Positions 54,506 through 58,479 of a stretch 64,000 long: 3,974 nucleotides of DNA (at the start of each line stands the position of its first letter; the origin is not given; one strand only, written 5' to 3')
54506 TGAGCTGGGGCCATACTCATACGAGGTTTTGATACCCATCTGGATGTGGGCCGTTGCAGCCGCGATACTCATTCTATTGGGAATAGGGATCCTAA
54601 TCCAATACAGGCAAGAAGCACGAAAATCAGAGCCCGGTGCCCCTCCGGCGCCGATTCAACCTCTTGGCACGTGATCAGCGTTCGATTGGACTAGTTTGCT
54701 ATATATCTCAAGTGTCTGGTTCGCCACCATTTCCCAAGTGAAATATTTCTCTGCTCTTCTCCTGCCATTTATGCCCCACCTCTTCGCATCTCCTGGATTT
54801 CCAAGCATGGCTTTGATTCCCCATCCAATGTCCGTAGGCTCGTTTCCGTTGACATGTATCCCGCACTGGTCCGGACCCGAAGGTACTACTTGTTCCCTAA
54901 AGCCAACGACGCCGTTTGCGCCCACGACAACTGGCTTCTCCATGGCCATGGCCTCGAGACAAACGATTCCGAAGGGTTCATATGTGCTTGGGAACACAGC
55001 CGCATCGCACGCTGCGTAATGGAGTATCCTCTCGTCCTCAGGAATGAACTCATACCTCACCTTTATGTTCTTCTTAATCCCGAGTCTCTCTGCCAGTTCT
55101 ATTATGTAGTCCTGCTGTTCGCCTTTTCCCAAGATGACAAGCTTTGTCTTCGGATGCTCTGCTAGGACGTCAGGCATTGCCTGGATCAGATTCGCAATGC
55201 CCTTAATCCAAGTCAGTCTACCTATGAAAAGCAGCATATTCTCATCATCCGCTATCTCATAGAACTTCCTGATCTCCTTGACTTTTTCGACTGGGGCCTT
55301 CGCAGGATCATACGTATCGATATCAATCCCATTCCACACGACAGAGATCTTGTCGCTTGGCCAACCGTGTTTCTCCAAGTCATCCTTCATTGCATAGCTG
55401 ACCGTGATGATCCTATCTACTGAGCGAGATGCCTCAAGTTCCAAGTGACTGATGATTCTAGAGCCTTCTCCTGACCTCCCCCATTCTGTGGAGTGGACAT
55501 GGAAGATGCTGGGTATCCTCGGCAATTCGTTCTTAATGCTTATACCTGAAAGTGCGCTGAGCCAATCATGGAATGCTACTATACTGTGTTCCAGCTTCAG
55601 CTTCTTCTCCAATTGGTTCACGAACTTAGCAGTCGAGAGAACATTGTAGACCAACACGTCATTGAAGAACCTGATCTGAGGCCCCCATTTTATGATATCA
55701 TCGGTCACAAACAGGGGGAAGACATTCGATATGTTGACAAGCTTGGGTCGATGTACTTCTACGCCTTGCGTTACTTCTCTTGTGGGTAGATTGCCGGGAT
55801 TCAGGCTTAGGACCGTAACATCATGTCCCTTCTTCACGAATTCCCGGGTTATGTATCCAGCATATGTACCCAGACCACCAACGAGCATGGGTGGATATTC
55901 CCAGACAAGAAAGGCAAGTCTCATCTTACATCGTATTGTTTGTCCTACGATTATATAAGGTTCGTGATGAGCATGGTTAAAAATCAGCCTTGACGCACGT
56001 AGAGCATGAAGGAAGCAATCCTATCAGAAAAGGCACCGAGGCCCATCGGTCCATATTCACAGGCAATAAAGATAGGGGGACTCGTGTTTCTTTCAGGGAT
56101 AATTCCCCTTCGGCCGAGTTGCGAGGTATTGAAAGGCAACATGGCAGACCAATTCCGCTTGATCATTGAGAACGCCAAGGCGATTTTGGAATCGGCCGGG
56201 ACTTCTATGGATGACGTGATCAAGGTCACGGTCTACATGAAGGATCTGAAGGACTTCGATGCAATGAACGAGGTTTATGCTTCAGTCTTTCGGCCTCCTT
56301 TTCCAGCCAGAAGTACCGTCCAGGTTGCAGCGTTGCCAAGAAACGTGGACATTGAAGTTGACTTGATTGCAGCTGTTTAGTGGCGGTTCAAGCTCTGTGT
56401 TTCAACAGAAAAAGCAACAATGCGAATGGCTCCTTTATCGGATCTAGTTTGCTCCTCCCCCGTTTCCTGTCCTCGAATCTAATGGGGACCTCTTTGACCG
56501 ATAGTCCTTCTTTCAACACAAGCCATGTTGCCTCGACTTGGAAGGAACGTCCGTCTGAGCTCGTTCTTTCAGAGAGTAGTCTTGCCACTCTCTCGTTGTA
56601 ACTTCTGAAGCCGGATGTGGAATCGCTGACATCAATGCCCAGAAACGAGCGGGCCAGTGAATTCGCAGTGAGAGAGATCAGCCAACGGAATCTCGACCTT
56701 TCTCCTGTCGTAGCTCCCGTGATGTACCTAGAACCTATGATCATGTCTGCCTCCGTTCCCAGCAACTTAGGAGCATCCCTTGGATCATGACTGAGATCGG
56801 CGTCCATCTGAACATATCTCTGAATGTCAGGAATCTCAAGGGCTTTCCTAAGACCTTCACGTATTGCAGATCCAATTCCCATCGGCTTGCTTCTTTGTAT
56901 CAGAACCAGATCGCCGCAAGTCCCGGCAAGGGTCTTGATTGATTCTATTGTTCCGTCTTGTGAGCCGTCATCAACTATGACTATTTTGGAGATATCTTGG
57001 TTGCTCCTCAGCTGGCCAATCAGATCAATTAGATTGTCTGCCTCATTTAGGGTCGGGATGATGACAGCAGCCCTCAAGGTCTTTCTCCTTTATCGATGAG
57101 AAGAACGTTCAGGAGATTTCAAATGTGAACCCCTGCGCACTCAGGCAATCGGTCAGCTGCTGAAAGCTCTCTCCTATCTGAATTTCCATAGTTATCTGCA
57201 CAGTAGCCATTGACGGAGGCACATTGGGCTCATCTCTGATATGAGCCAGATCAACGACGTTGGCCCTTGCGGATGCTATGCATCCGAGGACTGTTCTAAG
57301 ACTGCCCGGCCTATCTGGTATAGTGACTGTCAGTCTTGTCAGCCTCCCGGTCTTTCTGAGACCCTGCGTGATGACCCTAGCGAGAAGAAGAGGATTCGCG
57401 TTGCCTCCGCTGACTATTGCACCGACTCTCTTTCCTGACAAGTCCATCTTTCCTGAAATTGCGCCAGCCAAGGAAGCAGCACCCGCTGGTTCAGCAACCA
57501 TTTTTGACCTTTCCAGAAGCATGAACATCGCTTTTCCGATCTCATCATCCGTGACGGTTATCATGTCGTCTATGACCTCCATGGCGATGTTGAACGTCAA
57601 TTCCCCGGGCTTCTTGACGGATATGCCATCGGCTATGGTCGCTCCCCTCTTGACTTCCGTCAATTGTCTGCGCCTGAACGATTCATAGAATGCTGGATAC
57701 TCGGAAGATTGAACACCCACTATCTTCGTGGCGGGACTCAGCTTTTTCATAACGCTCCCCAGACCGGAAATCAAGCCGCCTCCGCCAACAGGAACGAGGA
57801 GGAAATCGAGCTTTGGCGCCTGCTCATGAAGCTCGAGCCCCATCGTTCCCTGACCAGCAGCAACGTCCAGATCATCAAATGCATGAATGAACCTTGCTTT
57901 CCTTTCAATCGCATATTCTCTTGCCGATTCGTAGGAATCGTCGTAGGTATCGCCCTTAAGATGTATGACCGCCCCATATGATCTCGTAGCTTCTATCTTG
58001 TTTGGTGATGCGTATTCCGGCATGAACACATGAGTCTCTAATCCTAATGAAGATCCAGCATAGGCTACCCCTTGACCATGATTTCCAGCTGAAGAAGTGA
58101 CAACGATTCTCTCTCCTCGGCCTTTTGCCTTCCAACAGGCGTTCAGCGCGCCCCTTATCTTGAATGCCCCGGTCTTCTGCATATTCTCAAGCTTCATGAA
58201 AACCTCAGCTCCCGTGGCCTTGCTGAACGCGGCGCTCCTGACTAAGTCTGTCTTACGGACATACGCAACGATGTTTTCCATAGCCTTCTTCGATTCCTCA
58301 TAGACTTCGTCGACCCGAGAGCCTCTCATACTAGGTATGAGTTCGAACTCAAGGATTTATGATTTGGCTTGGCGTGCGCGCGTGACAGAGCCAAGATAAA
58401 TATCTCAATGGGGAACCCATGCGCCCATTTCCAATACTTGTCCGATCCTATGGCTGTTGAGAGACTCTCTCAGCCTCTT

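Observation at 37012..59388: Candidate archaeal pathway for eating bacterial peptidoglycan stem peptides (YkfC-like peptidase, Ala-Glu epimerase, DAP decarboxylase)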

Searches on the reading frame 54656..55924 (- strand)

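Call 15: search_protein_families(library=pfam, proteins=[window:54656-55924:-])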
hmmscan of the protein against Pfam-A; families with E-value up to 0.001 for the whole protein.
window:54656-55924:- (422 aa): 7 families
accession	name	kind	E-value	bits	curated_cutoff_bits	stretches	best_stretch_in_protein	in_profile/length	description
PF00534.26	Glycos_transf_1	-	7.8e-38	130.1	26.4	1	216-390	3-172/172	Glycosyl transferases group 1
PF13439.12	Glyco_transf_4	-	3.3e-25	89.5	28.5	1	15-203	1-169/170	Glycosyltransferase Family 4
PF13692.12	Glyco_trans_1_4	-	5.8e-25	88.7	27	1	229-374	2-140/142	Glycosyl transferases group 1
PF13579.12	Glyco_trans_4_4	-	5.6e-16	59.7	29.7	1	16-199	1-158/158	Glycosyl transferase 4-like domain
PF08323.17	Glyco_transf_5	-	1.1e-12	48.6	22.7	1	3-166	2-187/239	Starch synthase catalytic domain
PF20706.3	GT4-conflict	-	2.5e-10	40.4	26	1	222-402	193-383/385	Family 4 Glycosyltransferase in conflict systems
PF05693.19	Glycogen_syn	-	3.5e-05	23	27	0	88-150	119-181/639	Glycogen synthase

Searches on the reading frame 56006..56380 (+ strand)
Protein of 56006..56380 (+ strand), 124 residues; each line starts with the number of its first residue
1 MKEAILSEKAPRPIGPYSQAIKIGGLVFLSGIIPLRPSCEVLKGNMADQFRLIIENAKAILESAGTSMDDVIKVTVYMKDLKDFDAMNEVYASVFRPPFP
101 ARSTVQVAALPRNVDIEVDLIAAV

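Call 15: search_protein_families(library=pfam, proteins=[window:56006-56380:+])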
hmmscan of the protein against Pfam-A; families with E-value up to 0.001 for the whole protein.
window:56006-56380:+ (124 aa): 1 family
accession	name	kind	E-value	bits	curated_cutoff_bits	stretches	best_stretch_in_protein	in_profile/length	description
PF01042.26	Ribonuc_L-PSP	-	9.5e-38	129.4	27.3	1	8-124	2-121/121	Endoribonuclease L-PSP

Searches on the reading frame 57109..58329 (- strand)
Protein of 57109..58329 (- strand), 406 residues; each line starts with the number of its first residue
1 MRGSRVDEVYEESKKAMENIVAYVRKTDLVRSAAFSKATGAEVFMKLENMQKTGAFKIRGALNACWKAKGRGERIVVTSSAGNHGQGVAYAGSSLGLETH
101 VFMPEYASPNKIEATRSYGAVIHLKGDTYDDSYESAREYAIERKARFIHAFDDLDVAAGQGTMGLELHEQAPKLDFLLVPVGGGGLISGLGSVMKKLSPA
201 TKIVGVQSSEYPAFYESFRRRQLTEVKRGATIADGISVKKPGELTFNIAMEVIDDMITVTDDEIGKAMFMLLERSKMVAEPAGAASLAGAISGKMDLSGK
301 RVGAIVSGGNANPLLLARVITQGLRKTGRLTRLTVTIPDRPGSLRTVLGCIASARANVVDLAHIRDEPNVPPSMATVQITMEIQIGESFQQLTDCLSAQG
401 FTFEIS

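Call 15: search_protein_families(library=pfam, proteins=[window:57109-58329:-])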
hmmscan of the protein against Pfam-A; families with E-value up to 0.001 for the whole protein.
window:57109-58329:- (406 aa): 2 families
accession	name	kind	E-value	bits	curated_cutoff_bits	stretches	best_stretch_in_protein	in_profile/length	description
PF00291.31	PALP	-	7.5e-81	272.1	35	1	23-308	4-295/295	Pyridoxal-phosphate dependent enzyme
PF01842.31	ACT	-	4.9e-05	23.5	27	1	332-397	2-62/66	ACT domain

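Call 37: search_protein_families(library=ncbifam, proteins=[window:57109-58329:-], max_evalue=0.00001)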
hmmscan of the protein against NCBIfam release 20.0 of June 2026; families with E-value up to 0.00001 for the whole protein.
window:57109-58329:- (406 aa): 41 families (the best 25 are shown)
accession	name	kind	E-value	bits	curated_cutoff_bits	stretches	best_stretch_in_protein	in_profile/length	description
TIGR01127.1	ilvA_1Cterm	equivalog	1.7e-134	448.6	378.75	1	27-405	1-380/380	threonine ammonia-lyase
NF005600.0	PRK07334.1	equivalog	7.8e-117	390.3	496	1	12-403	14-404/408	threonine ammonia-lyase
NF006389.0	PRK08638.1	equivalog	5.5e-91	304.9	453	1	12-318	13-322/333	bifunctional threonine ammonia-lyase/L-serine ammonia-lyase TdcB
NF006390.0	PRK08639.1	equivalog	4.6e-83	279.5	421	1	11-403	10-404/418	threonine ammonia-lyase IlvA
NF005292.0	PRK06815.1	equivalog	5.4e-80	268.8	371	1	8-311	3-308/320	threonine/serine dehydratase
NF005454.0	PRK07048.1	equivalog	3.9e-79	266.1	452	1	9-312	8-312/324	threo-3-hydroxy-L-aspartate ammonia-lyase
NF006674.0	PRK09224.1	subfamily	5.9e-78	262.8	577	1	24-402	23-399/508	threonine ammonia-lyase IlvA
TIGR02079.1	THD1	equivalog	1.3e-77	261.3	440.55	1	14-401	4-394/410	threonine ammonia-lyase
NF006094.0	PRK08246.1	subfamily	1.5e-75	254.5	331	1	11-314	8-307/310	serine/threonine dehydratase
TIGR01124.1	ilvA_2Cterm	equivalog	9.1e-73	245.5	411.3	1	25-402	16-391/499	threonine ammonia-lyase, biosynthetic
NF005680.0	PRK07476.1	equivalog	5.3e-71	239.3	413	1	11-322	8-322/326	hydroxyectoine utilization dehydratase EutB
NF045641.2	BHydaspDhtseBhcB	equivalog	3.1e-68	230.2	550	1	10-312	4-306/312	beta-hydroxyaspartate dehydratase BhcB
NF009130.0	PRK12483.1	subfamily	8.7e-67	225.9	801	1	23-402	34-412/521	threonine ammonia-lyase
NF004771.0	PRK06110.1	equivalog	5.7e-66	222.8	317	1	13-322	8-318/323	threonine dehydratase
TIGR02991.1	ectoine_eutB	equivalog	4e-64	216.6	413.35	1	11-320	4-315/317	hydroxyectoine utilization dehydratase EutB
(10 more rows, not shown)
